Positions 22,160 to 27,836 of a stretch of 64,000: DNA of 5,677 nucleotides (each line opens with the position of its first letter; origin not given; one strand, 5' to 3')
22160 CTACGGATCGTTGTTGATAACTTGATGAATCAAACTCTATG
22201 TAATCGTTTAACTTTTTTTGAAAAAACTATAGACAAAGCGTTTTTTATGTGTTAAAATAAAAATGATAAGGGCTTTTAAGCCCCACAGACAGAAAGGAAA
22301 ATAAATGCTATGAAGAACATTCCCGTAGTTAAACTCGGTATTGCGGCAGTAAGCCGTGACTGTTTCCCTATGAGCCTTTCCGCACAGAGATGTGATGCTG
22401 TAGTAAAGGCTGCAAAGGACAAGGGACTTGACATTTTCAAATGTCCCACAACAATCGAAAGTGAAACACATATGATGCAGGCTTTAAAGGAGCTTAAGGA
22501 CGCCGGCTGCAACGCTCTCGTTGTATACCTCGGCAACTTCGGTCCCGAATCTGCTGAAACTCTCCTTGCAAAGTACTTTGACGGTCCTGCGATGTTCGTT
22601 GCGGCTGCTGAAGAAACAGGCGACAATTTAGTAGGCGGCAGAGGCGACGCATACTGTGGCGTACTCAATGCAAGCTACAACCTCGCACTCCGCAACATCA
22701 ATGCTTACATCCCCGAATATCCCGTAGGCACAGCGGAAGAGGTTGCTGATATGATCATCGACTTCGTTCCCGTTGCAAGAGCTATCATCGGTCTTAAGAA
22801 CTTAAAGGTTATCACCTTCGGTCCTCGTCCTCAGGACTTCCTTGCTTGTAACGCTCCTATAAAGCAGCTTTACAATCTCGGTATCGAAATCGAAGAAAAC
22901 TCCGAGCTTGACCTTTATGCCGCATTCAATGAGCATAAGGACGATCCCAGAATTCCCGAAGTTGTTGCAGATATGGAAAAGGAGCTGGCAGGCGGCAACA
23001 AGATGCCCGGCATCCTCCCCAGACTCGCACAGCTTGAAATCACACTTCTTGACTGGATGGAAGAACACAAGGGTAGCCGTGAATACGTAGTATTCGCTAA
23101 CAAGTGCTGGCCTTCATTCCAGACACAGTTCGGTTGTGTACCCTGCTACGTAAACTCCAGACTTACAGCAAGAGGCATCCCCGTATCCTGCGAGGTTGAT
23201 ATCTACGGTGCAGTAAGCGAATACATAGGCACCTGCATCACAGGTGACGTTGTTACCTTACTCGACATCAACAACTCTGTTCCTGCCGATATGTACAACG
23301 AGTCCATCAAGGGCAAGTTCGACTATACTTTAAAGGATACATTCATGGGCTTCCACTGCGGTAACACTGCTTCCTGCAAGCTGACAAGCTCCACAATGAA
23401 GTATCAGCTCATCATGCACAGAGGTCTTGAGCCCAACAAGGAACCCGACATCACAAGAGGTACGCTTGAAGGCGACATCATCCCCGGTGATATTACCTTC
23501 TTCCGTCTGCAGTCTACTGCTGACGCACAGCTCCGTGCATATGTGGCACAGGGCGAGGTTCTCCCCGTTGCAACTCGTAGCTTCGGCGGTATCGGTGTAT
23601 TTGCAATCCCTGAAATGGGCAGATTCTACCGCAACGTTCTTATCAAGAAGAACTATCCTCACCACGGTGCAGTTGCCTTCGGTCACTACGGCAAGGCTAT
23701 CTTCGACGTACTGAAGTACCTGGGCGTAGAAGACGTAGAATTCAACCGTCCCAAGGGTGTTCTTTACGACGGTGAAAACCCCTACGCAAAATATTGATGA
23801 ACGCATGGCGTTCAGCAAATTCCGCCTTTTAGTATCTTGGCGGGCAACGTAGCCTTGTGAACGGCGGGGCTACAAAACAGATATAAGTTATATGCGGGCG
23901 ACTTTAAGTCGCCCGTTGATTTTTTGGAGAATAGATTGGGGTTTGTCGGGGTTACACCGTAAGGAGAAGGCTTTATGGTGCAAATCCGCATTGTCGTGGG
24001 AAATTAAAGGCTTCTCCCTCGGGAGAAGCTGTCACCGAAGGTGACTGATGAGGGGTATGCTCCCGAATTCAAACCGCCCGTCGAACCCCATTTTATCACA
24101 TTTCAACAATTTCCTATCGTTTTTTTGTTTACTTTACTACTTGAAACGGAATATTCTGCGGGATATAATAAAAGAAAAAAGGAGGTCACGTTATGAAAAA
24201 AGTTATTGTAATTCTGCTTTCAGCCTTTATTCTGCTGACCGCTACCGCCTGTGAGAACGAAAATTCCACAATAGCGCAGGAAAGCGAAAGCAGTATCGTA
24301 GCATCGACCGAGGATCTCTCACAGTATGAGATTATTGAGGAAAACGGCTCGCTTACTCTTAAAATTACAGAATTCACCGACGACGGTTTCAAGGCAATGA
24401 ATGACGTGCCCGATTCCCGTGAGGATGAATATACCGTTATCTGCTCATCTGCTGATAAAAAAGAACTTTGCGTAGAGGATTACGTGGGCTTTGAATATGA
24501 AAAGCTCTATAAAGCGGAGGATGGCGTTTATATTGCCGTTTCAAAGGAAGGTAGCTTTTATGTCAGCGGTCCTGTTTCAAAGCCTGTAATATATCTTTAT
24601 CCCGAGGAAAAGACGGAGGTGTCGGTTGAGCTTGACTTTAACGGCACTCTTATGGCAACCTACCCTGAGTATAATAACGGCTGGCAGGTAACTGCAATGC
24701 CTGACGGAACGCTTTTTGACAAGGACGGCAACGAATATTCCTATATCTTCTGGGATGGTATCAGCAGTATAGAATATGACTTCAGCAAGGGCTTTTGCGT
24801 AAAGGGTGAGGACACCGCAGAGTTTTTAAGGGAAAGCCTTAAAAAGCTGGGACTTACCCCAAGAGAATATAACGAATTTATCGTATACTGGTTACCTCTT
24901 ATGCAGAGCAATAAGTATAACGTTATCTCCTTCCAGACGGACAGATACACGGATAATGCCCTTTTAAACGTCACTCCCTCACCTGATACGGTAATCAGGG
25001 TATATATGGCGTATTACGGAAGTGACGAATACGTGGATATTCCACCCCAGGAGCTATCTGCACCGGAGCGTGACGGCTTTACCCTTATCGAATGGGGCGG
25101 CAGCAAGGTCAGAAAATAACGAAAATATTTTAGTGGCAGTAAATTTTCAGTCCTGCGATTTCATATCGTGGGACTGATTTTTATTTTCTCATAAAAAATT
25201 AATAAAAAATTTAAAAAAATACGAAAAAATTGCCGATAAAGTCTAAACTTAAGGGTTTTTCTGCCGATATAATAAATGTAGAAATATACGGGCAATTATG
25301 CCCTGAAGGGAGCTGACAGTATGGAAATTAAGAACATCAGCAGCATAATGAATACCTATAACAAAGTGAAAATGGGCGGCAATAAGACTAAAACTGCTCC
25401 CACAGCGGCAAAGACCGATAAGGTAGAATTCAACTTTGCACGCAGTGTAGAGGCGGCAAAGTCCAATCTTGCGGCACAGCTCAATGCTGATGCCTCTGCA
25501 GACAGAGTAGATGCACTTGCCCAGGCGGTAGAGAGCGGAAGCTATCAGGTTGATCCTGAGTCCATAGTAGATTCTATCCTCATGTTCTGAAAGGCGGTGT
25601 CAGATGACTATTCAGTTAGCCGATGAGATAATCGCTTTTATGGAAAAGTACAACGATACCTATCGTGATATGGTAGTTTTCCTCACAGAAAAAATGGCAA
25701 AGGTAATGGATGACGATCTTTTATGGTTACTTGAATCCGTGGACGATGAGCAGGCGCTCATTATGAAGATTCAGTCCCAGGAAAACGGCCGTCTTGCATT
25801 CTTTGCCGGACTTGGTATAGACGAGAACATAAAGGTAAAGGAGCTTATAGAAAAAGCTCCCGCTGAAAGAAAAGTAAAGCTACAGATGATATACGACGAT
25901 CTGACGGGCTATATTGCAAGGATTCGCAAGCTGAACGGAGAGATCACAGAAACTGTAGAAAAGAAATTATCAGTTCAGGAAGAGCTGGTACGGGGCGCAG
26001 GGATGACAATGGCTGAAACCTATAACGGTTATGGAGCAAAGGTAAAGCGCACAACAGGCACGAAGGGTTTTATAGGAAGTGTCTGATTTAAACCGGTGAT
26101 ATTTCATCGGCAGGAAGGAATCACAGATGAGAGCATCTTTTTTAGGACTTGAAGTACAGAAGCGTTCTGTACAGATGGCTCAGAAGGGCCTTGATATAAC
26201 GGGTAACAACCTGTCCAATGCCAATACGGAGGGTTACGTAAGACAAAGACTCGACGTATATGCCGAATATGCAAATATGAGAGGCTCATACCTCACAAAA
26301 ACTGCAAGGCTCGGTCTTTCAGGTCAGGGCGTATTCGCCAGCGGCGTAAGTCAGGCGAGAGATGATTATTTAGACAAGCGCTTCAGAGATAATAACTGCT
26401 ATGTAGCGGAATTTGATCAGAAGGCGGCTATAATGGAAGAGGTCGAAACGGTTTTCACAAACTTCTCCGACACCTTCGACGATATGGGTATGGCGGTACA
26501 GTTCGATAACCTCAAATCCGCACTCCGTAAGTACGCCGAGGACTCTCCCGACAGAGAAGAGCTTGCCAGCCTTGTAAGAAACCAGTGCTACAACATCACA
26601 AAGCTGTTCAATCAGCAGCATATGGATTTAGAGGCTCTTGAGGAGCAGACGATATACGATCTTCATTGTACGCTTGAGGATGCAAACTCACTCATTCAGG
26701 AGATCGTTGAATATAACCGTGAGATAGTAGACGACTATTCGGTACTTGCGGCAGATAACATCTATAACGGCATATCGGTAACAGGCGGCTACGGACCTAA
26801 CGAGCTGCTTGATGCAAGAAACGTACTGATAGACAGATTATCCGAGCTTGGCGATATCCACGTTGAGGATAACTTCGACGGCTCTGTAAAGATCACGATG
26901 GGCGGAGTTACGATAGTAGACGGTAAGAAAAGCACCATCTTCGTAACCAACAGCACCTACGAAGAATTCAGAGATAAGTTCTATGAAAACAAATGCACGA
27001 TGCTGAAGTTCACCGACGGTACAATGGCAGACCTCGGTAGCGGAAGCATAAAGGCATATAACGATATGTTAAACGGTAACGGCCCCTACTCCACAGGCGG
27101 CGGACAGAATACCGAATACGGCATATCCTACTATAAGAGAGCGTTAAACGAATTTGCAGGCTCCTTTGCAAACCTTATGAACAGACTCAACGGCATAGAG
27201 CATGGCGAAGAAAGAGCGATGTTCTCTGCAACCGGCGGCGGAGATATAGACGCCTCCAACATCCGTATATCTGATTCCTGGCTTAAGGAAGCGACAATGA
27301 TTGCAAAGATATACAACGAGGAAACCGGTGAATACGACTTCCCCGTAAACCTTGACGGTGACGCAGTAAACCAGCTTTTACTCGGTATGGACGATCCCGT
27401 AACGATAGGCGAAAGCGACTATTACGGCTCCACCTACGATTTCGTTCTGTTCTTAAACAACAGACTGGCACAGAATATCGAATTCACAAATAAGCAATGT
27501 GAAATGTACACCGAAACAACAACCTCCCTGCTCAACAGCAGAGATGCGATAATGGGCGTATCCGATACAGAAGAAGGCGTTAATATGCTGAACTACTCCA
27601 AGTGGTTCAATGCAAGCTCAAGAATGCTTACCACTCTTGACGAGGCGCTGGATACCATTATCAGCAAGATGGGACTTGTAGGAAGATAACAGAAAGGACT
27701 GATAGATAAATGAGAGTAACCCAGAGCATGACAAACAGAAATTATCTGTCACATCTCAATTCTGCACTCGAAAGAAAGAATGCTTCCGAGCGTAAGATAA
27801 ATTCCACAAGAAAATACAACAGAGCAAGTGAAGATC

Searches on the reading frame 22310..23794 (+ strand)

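Call 52: search_protein_families(library=pfam, proteins=[window:22310-23794:+], max_evalue=0.00001)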
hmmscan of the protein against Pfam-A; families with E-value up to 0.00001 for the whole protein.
window:22310-23794:+ (495 aa): 1 family
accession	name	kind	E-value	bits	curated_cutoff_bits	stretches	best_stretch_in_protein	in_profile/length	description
PF02952.23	Fucose_iso_C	-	1.9e-28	99.4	29.3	1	348-474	2-138/143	L-fucose isomerase, C-terminal domain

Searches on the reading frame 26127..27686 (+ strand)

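Call 52: search_protein_families(library=pfam, proteins=[window:26127-27686:+], max_evalue=0.00001)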
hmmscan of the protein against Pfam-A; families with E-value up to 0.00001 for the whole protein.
window:26127-27686:+ (520 aa): 1 family
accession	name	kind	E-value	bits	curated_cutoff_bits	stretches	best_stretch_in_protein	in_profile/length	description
PF22638.1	FlgK_D1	-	6.4e-22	78.7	28.6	1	118-355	11-218/233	Flagellar hook-associated protein FlgK helical domain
